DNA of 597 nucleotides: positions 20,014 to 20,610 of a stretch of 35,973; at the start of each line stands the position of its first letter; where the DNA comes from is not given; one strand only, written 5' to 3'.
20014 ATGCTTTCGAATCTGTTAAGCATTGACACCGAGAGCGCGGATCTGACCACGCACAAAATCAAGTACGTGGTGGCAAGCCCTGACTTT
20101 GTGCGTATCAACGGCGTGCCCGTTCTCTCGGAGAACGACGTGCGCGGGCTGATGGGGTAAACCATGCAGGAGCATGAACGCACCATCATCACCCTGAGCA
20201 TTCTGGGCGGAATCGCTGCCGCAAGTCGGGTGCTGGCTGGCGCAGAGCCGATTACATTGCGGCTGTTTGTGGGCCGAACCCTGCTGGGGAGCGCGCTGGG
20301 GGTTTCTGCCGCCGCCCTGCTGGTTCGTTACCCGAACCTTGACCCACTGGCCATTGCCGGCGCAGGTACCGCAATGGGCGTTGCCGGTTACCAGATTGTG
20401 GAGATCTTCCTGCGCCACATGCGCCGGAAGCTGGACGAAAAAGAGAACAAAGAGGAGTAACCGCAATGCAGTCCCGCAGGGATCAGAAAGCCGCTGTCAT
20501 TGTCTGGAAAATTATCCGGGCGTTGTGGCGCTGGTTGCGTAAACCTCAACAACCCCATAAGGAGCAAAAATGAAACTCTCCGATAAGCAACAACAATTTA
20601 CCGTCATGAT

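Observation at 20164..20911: Lysis cassette inside the tail module, with a cationic peptide and no recognisable spanins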

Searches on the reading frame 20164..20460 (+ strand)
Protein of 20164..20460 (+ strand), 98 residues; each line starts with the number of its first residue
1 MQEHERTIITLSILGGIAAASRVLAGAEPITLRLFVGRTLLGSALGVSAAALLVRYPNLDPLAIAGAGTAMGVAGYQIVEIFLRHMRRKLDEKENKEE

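Call 7: search_protein_families(library=pfam, proteins=[window:20164-20460:+], max_evalue=0.01)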
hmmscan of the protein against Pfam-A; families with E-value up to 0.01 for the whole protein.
window:20164-20460:+ (98 aa): 1 family
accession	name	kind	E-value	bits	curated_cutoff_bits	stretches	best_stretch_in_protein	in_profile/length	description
PF04550.17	Phage_holin_3_2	-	2e-28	99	25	1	1-85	1-85/86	Phage holin family 2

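Call 8: search_protein_families(library=phrogs, proteins=[window:20164-20460:+], max_evalue=0.01)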
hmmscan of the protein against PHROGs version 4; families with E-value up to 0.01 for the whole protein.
window:20164-20460:+ (98 aa): 2 families
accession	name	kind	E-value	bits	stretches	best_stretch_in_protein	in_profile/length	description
phrog_175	-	lysis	9.5e-33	113.1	1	1-96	1-96/97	holin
phrog_6384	-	lysis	0.00013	22.6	1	10-97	23-109/111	holin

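Call 11: search_dna_similar(query=window:20164-20460:+, collection=phages, mode=protein, max_rows=40, rows=spread)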
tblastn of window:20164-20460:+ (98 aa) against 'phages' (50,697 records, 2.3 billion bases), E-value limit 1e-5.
Records with a match: 124; places in all: 125; records where one place covers at least 80% of the query: 124.
Best place of each record, by identity: <60% 124.
By first word of the organism name: Escherichia 39; Yersinia 22; Peduovirus 18; Salmonella 15; Burkholderia 13; Klebsiella 8; Bacteriophage 4; Cronobacter 2; Enterobacteria 2; Erwinia 1.
By host as written in the record: - 35; Escherichia coli 13; Yersinia pestis EV76-CN 12; Burkholderia sp. 10; Klebsiella pneumoniae 6; Yersinia pestis 5; Escherichia coli DSM 12242 5; Escherichia coli DE048 4; and 20 more.
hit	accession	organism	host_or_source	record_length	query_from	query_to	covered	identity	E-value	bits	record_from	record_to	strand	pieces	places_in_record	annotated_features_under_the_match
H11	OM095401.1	Yersinia phage vB_YenM_324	Yersinia enterocolitica 324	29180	1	84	86%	59.5%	8e-12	65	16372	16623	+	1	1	holin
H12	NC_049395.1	Escherichia phage ESSI2_ev015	-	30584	1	98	100%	46.9%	3e-15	75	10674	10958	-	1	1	holin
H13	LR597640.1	Escherichia phage ESSI2_ev129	-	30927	1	98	100%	46.9%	3e-15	75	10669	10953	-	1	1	Holin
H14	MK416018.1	Klebsiella phage ST147-VIM1phi7.1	Klebsiella pneumoniae ST147-VIM1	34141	1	95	97%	44.2%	7e-15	74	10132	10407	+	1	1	holin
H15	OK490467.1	Klebsiella phage Kp4885-2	Klebsiella pneumoniae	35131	1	95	97%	44.2%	7e-15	74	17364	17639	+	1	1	record has no annotation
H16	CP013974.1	Erwinia phage LS-2018a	Erwinia tracheiphila MDcuke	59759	1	98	100%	41.8%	1e-15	76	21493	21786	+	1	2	record has no annotation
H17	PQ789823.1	Burkholderia phage vB_PR2a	Burkholderia sp.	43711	1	90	92%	42.2%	2e-13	69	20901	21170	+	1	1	holin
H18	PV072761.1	Burkholderia phage vB_PR5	Burkholderia sp.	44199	1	90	92%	42.2%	2e-13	69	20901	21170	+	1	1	holin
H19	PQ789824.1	Burkholderia phage vB_E354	Burkholderia sp.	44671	1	90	92%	42.2%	2e-13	69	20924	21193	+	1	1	holin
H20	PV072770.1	Burkholderia phage vB_E184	Burkholderia sp.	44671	1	90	92%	42.2%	2e-13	69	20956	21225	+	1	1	holin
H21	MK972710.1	Salmonella phage SI22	Salmonella sp.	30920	1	84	86%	44.0%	2e-11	64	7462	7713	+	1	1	holin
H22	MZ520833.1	Salmonella phage BIS20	Salmonella enterica subsp. enterica ...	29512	1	84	86%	44.0%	5e-11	62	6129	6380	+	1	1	holin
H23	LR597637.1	Escherichia phage ESSI2_ev239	-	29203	1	84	86%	44.0%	6e-11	62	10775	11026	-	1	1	Holin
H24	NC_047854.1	Cronobacter phage ESSI-2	Cronobacter sakazakii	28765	1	84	86%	44.0%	8e-10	59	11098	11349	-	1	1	none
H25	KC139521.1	Salmonella phage FSLSP004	Salmonella enterica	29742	1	98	100%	37.8%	1e-12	67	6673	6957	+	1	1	holin | lysin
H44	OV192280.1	Escherichia phage P2_AC1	-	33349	1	81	83%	43.2%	1e-11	64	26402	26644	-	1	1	hypothetical protein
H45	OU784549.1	Peduovirus P2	-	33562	1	81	83%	43.2%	1e-11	64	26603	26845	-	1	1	hypothetical protein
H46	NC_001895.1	Bacteriophage P2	Escherichia coli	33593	1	81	83%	43.2%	1e-11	64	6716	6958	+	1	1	Y: holin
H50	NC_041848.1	Escherichia phage P2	Escherichia coli O157:H43 str. T22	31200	6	84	81%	41.8%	1e-9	59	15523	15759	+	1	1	holin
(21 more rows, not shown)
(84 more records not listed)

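Call 12: get_annotated_region(hit=H11, flank=4000)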
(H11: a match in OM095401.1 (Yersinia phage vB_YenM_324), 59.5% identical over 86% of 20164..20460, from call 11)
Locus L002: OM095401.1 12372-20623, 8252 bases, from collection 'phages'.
description: Yersinia phage vB_YenM_324, complete genome.
organism: Yersinia phage vB_YenM_324 (NCBI taxid 2914024)
taxonomy: Viruses; Duplodnaviria; Heunggongvirae; Uroviricota; Caudoviricetes; Peduoviridae; Tresduoquattuorvirus; Tresduoquattuorvirus YenM324
host: Yersinia enterocolitica 324; source: -; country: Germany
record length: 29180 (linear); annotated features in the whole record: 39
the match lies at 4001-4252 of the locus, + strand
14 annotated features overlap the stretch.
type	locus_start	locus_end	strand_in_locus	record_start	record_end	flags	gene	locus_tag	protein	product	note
CDS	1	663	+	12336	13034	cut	-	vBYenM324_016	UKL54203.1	terminase, endonuclease subunit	terminase, endonuclease subunit GpM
CDS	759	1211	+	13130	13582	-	-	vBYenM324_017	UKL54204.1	head completion-stabilization protein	head completion-stabilization protein GpL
CDS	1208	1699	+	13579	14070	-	-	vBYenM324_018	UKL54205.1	tail protein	-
CDS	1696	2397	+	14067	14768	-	-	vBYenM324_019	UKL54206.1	tail completion protein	tail completion protein GpS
CDS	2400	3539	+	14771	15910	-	-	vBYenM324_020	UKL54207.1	topoisomerase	-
CDS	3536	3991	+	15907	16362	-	-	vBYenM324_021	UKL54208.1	tail tube protein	-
CDS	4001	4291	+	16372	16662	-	-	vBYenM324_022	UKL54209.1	holin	-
CDS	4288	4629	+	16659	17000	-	-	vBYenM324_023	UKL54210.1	metallopeptidase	-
CDS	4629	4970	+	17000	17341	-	-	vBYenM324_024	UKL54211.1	I-spanin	-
CDS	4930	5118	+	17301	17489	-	-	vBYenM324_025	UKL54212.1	O-spanin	-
CDS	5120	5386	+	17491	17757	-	-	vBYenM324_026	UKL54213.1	tail assembly chaperone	-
CDS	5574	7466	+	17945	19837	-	-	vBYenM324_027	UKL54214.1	tail length tape-measure protein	tail length tape-measure protein GpT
CDS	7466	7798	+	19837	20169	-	-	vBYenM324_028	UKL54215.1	hypothetical protein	-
CDS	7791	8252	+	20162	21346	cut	-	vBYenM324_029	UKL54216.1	host specificity protein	-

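Call 13: get_annotated_region(hit=H16, flank=4000)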
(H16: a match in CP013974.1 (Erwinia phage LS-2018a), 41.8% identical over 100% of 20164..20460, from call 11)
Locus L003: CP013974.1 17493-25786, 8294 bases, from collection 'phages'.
description: Erwinia phage LS-2018a, complete sequence.
organism: Erwinia phage LS-2018a (NCBI taxid 2282175)
taxonomy: Viruses; Duplodnaviria; Heunggongvirae; Uroviricota; Caudoviricetes
host: Erwinia tracheiphila MDcuke; source: -; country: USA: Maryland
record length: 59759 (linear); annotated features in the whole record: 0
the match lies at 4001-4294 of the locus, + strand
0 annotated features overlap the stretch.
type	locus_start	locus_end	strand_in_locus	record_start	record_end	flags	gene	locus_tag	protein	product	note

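Call 14: get_annotated_region(hit=H17, flank=4000)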
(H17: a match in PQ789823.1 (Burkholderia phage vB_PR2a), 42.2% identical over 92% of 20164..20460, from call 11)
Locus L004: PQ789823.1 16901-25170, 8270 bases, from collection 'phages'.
description: Burkholderia phage vB_PR2a, complete genome.
organism: Burkholderia phage vB_PR2a (NCBI taxid 3417006)
taxonomy: Viruses
host: Burkholderia sp.; source: -; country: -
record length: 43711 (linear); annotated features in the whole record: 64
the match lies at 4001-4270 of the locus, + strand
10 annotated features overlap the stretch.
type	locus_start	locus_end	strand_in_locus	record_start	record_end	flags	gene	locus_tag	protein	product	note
CDS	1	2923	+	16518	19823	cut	-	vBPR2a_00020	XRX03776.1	host specificity protein J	-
CDS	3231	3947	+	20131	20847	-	-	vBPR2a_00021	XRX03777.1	hypothetical protein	-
CDS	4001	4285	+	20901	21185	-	-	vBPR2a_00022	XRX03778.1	holin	-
CDS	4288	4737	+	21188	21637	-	-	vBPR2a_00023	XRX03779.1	endolysin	-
CDS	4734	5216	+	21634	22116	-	-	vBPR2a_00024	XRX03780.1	Rz-like spanin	-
CDS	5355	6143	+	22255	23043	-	-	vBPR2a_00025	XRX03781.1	DNA adenine methylase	-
CDS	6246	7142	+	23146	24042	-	-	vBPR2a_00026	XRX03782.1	hypothetical protein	-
CDS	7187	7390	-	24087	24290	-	-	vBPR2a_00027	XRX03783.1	hypothetical protein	-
CDS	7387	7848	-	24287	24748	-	-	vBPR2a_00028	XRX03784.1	hypothetical protein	-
CDS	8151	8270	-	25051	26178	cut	-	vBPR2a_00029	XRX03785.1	integrase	int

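Call 72: find_related_loci(query=window:20164-20460:+, collection=metagenome_contigs, flank=1500)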
Query window:20164-20460:+ (98 aa) in metagenome_contigs; peptide patterns used: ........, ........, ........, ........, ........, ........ (x = any residue, [..] = any of these).
600 stretches matched a pattern (row limit reached: there are more); 5 encode a relative of the query (tblastn E <= 1e-3); 5 distinct loci.
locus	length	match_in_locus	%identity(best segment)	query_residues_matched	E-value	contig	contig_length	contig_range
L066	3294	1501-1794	99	1-98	3e-61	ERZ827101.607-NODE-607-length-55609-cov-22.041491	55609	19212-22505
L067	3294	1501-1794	98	1-98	4e-60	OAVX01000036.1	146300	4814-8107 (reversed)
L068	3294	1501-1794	98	1-98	4e-60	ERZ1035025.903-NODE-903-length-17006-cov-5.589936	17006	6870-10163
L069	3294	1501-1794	97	1-98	7e-60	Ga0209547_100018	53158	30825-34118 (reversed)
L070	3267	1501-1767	72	1-89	5e-42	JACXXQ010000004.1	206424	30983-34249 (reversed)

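Call 73: find_related_loci(query=window:20164-20460:+, collection=viral_contigs, flank=1500)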
Query window:20164-20460:+ (98 aa) in viral_contigs; peptide patterns used: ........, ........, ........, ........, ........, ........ (x = any residue, [..] = any of these).
55 stretches matched a pattern; 23 encode a relative of the query (tblastn E <= 1e-3); 23 distinct loci.
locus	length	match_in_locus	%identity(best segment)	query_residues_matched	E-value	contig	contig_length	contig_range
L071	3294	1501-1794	99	1-98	1e-60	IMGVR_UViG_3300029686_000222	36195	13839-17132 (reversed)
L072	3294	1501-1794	99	1-98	1e-60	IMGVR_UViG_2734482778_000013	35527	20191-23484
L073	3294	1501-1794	99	1-98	1e-60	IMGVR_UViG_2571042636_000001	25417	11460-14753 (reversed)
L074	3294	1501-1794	99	1-98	1e-60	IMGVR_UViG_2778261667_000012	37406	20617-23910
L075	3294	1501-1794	99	1-98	1e-60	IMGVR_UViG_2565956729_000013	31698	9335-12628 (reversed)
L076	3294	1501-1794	99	1-98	1e-60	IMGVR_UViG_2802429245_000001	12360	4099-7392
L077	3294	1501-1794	99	1-98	1e-60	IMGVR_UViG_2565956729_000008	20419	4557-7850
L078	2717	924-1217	98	1-98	2e-59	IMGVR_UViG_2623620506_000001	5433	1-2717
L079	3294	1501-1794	98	1-98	2e-59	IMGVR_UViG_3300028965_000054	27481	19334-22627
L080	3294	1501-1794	98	1-98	2e-59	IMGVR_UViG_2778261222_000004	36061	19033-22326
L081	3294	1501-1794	98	1-98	2e-59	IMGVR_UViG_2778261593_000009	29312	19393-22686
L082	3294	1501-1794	98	1-98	2e-59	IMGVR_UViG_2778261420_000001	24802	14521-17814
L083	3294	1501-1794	98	1-98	2e-59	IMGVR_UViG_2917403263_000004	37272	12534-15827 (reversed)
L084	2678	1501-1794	98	1-98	2e-59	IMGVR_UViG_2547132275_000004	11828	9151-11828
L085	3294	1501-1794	98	1-98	2e-59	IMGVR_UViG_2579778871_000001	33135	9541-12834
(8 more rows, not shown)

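Call 85: search_protein_families(library=ncbifam, proteins=[window:20164-20460:+], max_evalue=1)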
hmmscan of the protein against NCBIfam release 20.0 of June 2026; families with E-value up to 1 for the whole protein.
window:20164-20460:+ (98 aa): 2 families
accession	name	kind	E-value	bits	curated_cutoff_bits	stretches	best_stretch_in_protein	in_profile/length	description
NF009851.0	PRK13320.1-3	equivalog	0.024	14.4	500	1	13-73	65-124/244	type III pantothenate kinase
NF010347.0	PRK13775.1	equivalog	0.14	11.4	381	1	19-85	240-306/331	formimidoylglutamase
